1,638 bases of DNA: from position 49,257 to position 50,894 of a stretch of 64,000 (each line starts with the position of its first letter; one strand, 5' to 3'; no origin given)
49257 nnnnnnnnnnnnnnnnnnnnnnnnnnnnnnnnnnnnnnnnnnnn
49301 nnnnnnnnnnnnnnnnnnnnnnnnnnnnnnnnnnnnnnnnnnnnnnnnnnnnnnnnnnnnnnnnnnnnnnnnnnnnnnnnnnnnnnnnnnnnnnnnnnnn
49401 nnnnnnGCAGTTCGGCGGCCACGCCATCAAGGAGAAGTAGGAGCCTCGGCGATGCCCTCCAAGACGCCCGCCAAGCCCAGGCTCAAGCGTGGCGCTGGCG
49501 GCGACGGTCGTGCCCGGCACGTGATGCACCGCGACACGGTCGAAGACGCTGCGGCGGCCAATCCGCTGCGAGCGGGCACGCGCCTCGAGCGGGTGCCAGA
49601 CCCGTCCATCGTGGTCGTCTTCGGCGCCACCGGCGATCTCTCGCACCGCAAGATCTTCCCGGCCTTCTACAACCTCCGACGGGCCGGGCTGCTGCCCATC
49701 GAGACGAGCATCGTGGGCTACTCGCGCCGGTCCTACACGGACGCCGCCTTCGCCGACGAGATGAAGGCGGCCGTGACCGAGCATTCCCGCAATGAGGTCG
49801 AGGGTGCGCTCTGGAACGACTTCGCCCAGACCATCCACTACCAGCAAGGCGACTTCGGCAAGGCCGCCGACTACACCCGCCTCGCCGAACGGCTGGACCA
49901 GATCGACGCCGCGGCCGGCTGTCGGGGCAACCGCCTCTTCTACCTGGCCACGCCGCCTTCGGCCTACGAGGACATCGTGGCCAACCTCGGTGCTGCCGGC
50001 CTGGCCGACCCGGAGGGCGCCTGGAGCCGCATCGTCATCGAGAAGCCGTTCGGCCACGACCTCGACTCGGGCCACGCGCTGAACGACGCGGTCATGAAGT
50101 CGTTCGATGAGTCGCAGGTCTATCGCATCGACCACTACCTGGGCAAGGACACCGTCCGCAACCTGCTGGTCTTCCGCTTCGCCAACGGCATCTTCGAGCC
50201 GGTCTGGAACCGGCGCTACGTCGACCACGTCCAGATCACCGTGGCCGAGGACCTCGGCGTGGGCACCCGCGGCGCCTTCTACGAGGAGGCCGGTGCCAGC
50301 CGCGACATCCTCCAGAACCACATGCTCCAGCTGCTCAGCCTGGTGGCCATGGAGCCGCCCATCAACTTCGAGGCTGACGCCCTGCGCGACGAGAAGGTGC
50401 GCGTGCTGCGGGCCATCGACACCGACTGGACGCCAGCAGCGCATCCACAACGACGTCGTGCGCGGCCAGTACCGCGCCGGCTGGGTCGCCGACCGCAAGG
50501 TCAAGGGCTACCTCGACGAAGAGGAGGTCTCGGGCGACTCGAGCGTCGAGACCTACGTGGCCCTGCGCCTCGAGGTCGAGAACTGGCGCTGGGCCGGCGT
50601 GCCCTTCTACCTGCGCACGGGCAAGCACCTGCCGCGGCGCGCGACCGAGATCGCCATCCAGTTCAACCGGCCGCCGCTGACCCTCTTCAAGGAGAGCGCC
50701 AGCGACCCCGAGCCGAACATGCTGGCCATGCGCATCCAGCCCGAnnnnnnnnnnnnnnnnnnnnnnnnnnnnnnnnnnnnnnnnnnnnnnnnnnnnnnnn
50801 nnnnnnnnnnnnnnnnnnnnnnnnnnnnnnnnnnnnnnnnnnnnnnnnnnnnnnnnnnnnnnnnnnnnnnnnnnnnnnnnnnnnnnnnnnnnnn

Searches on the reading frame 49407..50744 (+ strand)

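Call 73: search_protein_families(library=pfam, max_evalue=0.0001, proteins=[window:49407-50744:+])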
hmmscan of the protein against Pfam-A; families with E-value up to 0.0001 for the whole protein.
window:49407-50744:+ (446 aa): 2 families
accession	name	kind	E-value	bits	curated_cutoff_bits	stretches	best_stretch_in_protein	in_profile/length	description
PF00479.28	G6PD_N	-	3.1e-64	217.4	22.1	1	70-252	1-183/183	Glucose-6-phosphate dehydrogenase, NAD binding domain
PF02781.21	G6PD_C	-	1.2e-39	136.6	27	1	254-338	1-85/296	Glucose-6-phosphate dehydrogenase, C-terminal domain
